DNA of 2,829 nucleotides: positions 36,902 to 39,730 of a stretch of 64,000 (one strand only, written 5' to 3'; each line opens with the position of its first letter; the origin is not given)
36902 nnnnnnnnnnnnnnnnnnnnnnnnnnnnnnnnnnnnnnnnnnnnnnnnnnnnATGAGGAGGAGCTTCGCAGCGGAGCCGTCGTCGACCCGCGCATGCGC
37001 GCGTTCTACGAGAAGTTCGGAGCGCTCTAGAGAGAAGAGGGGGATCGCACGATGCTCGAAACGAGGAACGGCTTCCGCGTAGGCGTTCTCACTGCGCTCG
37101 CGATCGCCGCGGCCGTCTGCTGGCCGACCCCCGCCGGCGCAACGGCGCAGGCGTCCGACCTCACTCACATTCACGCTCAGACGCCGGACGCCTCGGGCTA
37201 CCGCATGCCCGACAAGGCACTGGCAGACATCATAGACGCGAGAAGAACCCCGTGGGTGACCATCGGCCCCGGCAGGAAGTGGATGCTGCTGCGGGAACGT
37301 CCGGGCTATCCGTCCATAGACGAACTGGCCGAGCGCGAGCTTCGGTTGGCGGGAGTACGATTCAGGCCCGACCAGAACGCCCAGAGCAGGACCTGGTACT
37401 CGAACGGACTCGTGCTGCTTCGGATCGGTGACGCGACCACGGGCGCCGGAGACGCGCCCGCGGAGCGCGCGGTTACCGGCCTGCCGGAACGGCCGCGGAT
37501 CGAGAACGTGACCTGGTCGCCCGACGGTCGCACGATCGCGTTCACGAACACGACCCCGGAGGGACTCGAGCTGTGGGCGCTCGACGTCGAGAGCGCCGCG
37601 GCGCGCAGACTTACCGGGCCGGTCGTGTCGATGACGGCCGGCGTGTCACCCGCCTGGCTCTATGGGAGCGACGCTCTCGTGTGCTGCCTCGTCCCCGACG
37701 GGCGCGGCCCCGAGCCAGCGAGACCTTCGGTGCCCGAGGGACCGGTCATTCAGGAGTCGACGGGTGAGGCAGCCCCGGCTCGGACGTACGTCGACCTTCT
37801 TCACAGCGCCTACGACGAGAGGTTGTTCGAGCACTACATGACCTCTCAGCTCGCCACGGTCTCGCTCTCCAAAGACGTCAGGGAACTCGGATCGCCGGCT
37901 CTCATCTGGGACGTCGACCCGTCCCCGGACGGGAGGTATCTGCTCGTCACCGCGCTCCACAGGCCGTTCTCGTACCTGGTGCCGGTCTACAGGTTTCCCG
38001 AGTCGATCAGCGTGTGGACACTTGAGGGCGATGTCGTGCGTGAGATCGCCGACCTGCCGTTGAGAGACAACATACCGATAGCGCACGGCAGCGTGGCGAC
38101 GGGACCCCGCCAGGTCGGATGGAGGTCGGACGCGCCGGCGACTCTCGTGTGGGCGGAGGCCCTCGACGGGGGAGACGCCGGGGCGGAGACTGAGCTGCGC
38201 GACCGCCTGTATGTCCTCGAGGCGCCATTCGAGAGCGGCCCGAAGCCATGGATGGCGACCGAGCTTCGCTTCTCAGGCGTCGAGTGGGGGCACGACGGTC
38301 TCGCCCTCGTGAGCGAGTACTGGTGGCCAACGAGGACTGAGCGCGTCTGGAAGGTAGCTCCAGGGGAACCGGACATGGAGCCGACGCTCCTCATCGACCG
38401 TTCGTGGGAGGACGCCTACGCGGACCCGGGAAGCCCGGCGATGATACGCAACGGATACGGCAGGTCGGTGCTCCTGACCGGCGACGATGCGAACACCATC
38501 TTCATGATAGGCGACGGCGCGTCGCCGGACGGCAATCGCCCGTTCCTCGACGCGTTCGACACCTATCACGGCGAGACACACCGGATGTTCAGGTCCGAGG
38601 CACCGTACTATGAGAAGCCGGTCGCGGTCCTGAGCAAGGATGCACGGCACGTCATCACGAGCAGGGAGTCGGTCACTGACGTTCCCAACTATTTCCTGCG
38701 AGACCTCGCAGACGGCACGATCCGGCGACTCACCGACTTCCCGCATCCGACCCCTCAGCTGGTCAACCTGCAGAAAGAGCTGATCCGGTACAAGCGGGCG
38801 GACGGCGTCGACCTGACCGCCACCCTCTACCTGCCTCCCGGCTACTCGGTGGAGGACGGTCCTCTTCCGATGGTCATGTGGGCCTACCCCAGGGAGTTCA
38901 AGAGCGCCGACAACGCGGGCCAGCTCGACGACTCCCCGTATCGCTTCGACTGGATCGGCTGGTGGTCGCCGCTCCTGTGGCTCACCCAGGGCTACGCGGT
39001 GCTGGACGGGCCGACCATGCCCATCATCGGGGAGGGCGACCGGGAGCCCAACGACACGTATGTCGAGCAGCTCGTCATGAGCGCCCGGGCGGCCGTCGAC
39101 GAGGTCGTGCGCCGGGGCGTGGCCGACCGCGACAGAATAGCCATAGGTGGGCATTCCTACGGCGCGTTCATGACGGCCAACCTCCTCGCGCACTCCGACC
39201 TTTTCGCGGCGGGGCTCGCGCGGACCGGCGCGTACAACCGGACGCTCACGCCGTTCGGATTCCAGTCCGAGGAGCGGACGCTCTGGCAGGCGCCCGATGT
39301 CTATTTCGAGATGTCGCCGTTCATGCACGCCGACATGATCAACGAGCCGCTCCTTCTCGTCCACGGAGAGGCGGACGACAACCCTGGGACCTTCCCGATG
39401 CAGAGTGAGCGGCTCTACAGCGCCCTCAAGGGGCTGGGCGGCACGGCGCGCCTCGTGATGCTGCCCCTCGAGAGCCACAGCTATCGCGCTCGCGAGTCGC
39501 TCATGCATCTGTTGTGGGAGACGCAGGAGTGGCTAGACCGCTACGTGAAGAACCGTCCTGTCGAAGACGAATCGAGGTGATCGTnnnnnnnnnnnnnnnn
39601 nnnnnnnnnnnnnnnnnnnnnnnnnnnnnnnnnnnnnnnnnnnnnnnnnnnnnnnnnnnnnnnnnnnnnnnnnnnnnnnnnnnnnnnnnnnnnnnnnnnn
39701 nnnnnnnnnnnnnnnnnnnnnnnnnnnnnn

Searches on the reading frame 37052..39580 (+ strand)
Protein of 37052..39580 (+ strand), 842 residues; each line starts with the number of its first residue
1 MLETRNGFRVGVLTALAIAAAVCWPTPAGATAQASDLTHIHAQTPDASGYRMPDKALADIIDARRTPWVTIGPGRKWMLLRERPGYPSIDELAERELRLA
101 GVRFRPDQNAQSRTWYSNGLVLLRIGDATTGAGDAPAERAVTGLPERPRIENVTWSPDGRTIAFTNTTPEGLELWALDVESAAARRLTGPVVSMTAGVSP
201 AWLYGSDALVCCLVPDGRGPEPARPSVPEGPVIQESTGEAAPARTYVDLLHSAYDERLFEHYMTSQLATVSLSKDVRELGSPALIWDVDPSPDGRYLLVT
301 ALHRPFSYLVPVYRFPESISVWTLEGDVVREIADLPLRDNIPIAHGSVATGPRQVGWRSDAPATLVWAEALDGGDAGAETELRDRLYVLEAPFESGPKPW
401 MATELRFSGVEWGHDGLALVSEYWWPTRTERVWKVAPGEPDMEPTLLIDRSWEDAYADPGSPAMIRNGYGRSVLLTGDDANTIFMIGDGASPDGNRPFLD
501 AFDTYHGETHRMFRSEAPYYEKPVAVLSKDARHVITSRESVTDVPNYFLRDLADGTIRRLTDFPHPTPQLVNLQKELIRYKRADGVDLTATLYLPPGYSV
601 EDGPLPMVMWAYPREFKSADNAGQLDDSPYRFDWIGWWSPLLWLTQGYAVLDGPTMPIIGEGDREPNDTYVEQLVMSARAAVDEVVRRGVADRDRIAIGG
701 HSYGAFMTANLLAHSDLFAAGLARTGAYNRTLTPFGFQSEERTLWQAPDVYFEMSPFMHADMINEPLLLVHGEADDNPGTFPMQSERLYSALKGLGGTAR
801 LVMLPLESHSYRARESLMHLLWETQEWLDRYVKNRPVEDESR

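Call 3: search_protein_families(library=pfam, proteins=[window:37052-39580:+], max_evalue=0.01)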
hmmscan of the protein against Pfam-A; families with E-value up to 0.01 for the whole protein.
window:37052-39580:+ (842 aa): 3 families
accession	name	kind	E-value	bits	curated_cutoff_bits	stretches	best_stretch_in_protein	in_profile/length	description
PF00326.27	Peptidase_S9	-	1.7e-23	83.7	22.6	1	680-834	50-212/213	Prolyl oligopeptidase family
PF07676.18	PD40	-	3.2e-05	24.2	20.9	1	150-171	11-33/38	WD40-like Beta Propeller Repeat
PF12697.13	Abhydrolase_6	-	0.0029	18.7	26.3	1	640-794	19-164/217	Alpha/beta hydrolase family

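Call 4: search_protein_families(library=ncbifam, proteins=[window:37052-39580:+], max_evalue=0.01)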
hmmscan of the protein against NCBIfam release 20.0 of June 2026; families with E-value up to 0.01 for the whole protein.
window:37052-39580:+ (842 aa): 4 families
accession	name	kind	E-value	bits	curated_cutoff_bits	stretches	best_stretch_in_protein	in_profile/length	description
NF033523.0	lasso_peptidase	equivalog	1.7e-20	73.3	400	2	674-774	474-585/638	Atxe2 family lasso peptide isopeptidase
NF053518.1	DipepPtdsDpp5Prph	equivalog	8e-11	41.2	900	1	667-833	479-655/655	dipeptidyl-peptidase Dpp5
NF050058.1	e_dPHAscl_type1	hypoth_equivalog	5.9e-08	32.5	150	1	679-775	89-189/276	extracellular catalytic domain type 1 short-chain-length polyhydroxyalkanoate depolymerase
NF007857.0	PRK10566.1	equivalog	0.0038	17.1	201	1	683-803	96-223/249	esterase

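Call 31: search_solved_structures(query=window:37052-39580:+, max_evalue=0.00001)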
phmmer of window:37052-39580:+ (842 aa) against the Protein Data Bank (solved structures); distinct sequences matched with E-value up to 0.00001: 11.
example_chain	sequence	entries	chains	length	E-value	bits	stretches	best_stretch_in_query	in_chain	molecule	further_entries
10eq_A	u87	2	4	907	2.2e-241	806.8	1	44-832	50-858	Isoform 2 of Probable glutamyl endopeptidase, chloroplastic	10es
10et_B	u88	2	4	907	9.1e-241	804.8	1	44-832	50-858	Isoform 2 of Probable glutamyl endopeptidase, chloroplastic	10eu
10eo_A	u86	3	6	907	1.1e-240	804.5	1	44-832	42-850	Isoform 2 of Probable glutamyl endopeptidase, chloroplastic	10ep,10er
8wt1_A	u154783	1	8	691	2.5e-14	55.6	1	532-833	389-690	S9 family peptidase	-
4hxe_B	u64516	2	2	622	7e-11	44.2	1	683-824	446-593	Putative uncharacterized protein PH0594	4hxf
4hxg_A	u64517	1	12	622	1.8e-10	42.8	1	683-824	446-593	Putative uncharacterized protein PH0594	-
8hay_A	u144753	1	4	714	2.7e-10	42.3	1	573-778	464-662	btDPP4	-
7y4g_A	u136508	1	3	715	2.7e-10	42.3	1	573-778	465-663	btDPP4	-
7y4f_A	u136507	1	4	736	2.8e-10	42.2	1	573-778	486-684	Dipeptidyl peptidase IV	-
7ep9_G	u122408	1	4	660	1.2e-08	36.8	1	682-833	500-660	S9 family peptidase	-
2ecf_A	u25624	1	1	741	1.1e-06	30.4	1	691-820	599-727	Dipeptidyl peptidase IV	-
